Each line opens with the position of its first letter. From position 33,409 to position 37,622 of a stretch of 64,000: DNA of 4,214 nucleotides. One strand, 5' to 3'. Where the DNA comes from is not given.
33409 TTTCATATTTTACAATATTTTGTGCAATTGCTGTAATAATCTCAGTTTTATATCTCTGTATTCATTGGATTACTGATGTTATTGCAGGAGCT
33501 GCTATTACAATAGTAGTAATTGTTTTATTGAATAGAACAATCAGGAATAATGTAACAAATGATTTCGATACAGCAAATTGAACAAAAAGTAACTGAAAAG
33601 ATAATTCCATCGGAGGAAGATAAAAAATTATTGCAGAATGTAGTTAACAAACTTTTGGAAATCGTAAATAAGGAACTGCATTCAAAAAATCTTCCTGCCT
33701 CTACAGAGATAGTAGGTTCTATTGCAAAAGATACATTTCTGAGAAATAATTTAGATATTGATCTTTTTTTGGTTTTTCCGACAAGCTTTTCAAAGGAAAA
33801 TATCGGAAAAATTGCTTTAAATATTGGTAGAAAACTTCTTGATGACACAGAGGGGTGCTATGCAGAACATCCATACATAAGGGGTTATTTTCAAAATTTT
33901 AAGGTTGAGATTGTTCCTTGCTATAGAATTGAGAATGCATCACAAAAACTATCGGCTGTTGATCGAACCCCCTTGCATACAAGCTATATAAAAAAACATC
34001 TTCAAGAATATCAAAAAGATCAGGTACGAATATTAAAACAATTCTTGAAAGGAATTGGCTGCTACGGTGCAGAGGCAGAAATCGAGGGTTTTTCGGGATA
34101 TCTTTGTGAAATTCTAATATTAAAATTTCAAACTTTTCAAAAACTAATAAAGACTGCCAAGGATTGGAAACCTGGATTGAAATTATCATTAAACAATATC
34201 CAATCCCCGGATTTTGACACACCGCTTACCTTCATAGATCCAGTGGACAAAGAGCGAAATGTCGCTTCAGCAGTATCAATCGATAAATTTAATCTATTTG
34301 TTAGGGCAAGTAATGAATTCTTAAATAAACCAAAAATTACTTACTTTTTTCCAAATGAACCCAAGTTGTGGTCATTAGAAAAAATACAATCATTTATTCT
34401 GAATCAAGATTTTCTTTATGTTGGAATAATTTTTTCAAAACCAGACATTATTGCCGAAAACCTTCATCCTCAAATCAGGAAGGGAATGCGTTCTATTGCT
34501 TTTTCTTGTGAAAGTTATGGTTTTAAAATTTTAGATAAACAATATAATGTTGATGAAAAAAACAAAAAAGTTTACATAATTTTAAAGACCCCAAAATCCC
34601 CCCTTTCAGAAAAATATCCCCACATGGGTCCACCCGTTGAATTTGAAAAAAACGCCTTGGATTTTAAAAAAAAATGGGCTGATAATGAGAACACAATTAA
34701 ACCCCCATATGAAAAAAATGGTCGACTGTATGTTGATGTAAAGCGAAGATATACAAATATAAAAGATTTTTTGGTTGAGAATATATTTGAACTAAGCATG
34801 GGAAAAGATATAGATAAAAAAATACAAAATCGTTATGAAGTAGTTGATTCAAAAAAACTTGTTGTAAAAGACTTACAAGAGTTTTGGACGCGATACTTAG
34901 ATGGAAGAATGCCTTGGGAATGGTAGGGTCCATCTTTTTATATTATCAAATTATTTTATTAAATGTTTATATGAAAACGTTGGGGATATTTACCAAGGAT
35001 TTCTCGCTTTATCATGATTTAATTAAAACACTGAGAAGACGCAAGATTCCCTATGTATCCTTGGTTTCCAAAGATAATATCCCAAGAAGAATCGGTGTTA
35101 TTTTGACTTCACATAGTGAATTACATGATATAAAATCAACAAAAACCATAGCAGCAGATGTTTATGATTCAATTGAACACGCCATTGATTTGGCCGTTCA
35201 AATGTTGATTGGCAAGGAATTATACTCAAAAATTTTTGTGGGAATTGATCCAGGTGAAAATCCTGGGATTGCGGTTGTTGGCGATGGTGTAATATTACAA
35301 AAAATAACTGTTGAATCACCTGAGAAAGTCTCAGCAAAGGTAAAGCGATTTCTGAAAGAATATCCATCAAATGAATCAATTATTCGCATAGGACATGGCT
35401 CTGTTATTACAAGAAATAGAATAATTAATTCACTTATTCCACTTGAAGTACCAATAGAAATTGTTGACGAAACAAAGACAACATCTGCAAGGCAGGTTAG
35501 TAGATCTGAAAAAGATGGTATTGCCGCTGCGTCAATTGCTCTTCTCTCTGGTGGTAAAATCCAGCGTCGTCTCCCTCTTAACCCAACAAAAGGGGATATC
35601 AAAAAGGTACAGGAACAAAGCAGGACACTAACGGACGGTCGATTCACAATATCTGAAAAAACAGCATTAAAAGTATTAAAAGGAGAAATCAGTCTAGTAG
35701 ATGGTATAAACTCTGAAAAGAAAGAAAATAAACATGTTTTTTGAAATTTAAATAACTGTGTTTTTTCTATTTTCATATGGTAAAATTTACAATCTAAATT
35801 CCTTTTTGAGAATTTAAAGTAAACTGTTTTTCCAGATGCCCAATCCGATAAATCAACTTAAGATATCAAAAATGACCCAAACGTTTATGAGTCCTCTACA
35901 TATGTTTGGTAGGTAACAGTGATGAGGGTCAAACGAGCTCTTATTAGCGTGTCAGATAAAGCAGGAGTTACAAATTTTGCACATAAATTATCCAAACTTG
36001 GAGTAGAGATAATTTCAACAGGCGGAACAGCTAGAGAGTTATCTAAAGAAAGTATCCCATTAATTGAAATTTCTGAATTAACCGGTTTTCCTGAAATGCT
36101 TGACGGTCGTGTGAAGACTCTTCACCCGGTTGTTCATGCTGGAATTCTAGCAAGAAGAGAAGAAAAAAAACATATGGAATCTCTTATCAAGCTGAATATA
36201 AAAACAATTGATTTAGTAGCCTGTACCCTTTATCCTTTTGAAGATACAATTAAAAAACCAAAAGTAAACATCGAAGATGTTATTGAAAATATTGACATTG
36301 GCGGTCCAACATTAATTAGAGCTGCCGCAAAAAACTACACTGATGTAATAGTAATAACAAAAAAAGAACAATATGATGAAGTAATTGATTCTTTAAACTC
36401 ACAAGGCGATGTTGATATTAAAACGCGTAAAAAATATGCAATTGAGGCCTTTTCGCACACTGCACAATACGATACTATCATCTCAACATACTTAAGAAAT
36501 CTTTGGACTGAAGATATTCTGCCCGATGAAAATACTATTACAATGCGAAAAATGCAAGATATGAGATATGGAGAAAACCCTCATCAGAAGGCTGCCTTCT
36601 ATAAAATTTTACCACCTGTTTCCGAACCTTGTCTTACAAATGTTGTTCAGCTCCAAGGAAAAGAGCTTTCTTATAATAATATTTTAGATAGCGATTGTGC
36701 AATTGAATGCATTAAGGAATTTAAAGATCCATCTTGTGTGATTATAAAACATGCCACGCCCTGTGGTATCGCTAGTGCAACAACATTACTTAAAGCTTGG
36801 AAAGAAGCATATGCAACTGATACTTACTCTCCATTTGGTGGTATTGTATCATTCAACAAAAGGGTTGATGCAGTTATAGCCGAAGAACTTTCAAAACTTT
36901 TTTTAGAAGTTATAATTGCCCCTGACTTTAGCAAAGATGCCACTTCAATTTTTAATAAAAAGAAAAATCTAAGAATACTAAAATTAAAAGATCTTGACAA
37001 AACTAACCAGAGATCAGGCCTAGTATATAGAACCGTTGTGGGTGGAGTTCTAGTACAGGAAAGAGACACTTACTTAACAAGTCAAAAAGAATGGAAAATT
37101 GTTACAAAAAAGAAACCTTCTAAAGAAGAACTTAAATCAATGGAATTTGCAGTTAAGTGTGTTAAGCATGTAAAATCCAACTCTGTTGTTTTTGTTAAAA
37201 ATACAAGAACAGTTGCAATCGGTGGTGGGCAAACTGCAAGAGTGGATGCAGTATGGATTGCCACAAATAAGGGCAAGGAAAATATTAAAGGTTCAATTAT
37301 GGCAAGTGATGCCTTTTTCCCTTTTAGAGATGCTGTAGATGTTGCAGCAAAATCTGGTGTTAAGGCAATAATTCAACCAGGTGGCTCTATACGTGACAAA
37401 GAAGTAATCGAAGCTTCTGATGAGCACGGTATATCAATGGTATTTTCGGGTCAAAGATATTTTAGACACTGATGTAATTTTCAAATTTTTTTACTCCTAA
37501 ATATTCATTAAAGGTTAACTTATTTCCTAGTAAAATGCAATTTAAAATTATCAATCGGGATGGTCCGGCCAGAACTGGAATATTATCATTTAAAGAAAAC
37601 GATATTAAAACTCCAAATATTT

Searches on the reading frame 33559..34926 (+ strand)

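Call 9: search_protein_families(library=pfam, proteins=[window:33559-34926:+], max_evalue=0.0001)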
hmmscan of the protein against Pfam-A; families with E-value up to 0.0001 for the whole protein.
window:33559-34926:+ (455 aa): 4 families
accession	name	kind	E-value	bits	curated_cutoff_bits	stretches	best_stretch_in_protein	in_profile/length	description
PF09249.16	tRNA_NucTransf2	-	4.9e-40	136.7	27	1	154-264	1-113/113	tRNA nucleotidyltransferase, second domain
PF21133.2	CAA_C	-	6.4e-24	84.7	22.2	1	288-429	6-142/144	CCA-adding enzyme, C-terminal domain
PF01909.29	NTP_transf_2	-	1.3e-09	38.8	21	1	34-140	2-93/93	Nucleotidyltransferase domain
PF18144.7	SMODS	-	8.2e-05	23.3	26.5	0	10-127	9-136/164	Second Messenger Oligonucleotide or Dinucleotide Synthetase domain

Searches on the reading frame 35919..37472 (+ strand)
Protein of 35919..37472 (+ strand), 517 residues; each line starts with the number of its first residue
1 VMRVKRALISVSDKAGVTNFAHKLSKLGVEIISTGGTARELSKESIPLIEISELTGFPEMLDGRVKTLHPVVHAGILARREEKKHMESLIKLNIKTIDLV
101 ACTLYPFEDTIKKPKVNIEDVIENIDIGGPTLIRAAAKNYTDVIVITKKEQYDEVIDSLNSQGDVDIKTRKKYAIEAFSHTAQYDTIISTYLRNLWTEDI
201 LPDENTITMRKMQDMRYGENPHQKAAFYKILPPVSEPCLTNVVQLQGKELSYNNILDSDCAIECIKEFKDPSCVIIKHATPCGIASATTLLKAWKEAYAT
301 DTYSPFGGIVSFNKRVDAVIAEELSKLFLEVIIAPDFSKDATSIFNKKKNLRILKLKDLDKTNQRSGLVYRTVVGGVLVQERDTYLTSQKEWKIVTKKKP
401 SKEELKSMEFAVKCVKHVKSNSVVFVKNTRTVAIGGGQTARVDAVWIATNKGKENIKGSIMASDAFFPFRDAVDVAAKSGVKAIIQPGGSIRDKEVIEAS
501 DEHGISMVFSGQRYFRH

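Call 9: search_protein_families(library=pfam, proteins=[window:35919-37472:+], max_evalue=0.0001)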
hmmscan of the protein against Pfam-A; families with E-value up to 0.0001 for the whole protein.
window:35919-37472:+ (517 aa): 2 families
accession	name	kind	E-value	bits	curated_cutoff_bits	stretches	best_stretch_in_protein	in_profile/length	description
PF01808.24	AICARFT_IMPCHas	-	2.7e-120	401.9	25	1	136-451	1-311/311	AICARFT/IMPCHase bienzyme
PF02142.27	MGS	-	1.2e-21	77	24.1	1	17-131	2-94/94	MGS-like domain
